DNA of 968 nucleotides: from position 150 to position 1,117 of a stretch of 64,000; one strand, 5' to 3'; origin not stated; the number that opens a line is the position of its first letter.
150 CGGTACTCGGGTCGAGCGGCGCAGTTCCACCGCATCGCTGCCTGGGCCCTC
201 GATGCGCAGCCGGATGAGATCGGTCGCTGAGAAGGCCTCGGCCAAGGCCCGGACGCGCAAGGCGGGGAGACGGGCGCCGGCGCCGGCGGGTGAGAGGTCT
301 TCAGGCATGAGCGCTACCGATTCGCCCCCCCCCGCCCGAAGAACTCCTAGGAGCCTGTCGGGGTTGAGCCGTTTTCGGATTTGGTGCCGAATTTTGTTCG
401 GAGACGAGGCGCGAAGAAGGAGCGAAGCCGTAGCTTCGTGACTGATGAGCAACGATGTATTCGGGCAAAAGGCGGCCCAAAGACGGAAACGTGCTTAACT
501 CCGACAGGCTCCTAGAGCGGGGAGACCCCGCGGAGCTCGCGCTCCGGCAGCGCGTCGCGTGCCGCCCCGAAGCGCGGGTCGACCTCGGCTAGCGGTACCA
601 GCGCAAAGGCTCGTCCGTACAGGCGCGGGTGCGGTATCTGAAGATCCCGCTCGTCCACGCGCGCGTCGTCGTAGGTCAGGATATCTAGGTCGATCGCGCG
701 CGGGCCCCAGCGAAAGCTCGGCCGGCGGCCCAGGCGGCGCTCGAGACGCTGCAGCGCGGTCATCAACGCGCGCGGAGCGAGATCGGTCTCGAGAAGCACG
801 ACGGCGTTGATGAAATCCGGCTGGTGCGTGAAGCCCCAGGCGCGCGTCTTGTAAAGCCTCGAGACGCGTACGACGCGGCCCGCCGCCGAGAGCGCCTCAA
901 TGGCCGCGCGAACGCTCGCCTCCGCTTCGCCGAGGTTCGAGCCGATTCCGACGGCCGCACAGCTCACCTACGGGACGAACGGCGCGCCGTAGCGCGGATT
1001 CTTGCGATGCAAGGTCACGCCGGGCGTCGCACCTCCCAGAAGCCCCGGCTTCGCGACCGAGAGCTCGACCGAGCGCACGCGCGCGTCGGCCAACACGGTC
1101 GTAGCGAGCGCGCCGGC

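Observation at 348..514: Family of ~167-bp MITE-like elements with 24-bp terminal inverted repeats, each placed exactly at a gene stop codon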

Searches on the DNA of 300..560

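Call 12: search_rna_families(source=window, start=300, end=560, threshold=evalue, max_evalue=10, show_alignments=3)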
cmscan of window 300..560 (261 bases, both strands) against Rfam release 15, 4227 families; matches with E-value up to 10: 1.
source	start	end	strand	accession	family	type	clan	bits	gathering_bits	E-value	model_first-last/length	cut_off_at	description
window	420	458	+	RF02276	Hammerhead_II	Gene; ribozyme;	CL00010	12.4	37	8.1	1-66/66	no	Hammerhead ribozyme (type II)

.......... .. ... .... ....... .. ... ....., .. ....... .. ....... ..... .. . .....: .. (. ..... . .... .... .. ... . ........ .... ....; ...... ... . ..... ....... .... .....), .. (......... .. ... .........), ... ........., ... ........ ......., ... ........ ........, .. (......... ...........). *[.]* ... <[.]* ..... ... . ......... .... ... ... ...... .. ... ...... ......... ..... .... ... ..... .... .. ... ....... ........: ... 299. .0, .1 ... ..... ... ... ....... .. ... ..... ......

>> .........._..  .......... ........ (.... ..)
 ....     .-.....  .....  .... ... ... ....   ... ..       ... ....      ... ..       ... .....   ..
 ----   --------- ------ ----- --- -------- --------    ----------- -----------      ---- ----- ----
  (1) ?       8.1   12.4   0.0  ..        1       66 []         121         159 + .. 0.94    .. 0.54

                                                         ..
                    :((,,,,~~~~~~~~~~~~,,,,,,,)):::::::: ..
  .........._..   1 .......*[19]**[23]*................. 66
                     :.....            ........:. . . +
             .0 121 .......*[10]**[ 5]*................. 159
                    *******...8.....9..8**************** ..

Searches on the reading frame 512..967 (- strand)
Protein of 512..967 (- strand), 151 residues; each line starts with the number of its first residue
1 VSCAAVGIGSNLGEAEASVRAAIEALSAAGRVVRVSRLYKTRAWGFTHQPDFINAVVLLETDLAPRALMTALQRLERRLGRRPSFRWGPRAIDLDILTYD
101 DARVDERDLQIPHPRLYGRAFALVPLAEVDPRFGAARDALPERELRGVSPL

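Call 59: find_encoding_contigs(protein=window:512-967:-, flank=1500, max_places=10)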
Protein window:512-967:- (151 aa): 24 contigs read that carry it; 8 places shown.
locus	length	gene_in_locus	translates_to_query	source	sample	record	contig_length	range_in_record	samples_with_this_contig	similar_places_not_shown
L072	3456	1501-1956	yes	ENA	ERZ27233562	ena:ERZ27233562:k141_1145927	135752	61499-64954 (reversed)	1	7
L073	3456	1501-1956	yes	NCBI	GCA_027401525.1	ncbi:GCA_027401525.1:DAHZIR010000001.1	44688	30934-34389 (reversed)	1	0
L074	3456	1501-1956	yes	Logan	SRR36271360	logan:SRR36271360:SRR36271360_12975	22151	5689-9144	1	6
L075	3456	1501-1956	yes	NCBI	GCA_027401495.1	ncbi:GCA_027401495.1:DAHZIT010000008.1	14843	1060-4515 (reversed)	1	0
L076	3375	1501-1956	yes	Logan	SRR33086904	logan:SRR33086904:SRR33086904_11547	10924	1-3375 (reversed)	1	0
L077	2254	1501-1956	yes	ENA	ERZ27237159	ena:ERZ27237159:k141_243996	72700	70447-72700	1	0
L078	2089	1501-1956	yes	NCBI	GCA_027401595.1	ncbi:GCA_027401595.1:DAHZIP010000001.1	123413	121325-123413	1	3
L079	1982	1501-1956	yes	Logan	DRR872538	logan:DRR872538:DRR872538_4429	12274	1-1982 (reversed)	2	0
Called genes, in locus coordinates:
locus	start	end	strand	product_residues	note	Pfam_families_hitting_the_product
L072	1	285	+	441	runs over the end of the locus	PF08245:Mur_ligase_M, PF02875:Mur_ligase_C, PF27239:FOL3_C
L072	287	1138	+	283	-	PF00809:Pterin_bind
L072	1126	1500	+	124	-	PF02152:FolB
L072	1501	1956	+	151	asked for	PF01288:HPPK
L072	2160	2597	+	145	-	PF00364:Biotin_lipoyl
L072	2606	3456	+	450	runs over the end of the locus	PF00289:Biotin_carb_N, PF02222:ATP-grasp, PF02786:CPSase_L_D2, PF07478:Dala_Dala_lig_C, PF02785:Biotin_carb_C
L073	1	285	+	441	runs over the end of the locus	PF08245:Mur_ligase_M, PF02875:Mur_ligase_C, PF27239:FOL3_C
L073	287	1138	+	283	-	PF00809:Pterin_bind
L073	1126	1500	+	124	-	PF02152:FolB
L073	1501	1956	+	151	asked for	PF01288:HPPK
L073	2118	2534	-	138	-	-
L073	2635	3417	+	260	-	-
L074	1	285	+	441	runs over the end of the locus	PF08245:Mur_ligase_M, PF02875:Mur_ligase_C, PF27239:FOL3_C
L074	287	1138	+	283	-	PF00809:Pterin_bind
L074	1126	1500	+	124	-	PF02152:FolB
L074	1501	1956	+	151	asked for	PF01288:HPPK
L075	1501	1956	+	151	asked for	PF01288:HPPK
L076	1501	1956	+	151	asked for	PF01288:HPPK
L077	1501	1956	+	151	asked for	PF01288:HPPK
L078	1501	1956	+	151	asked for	PF01288:HPPK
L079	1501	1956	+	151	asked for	PF01288:HPPK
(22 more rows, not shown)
